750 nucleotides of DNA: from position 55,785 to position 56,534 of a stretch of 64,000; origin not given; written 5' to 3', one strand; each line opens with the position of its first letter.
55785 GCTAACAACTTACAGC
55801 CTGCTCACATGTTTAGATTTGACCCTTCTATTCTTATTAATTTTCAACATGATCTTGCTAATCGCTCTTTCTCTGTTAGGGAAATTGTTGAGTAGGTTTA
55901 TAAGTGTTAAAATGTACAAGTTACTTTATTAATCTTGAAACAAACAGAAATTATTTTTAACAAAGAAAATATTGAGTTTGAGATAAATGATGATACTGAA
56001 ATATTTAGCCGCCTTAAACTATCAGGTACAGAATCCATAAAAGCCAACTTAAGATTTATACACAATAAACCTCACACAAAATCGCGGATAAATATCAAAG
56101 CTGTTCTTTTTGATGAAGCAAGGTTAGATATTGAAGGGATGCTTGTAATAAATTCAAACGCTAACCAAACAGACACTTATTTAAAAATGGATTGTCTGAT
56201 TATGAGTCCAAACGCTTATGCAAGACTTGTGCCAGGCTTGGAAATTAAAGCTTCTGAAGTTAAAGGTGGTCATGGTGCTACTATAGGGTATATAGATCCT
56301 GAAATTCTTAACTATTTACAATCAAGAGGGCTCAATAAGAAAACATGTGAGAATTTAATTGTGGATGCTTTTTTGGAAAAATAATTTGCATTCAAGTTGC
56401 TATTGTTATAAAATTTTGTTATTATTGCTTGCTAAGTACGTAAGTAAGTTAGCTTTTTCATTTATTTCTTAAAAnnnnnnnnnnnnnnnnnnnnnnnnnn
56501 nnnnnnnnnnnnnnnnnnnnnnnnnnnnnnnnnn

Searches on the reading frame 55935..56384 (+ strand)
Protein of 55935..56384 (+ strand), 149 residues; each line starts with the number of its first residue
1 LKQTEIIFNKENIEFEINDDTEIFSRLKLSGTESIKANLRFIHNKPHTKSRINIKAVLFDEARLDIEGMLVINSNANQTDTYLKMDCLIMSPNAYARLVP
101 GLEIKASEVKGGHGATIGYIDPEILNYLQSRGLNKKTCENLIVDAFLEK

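Call 7: search_protein_families(library=pfam, proteins=[window:55935-56384:+], max_evalue=0.1)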
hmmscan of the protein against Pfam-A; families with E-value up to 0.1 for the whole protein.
window:55935-56384:+ (149 aa): 1 family
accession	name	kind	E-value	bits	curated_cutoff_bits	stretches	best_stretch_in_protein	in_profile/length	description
PF01458.23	SUFBD_core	-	3.9e-33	115.3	27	1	23-146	109-232/232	SUF system FeS cluster assembly, SufBD core domain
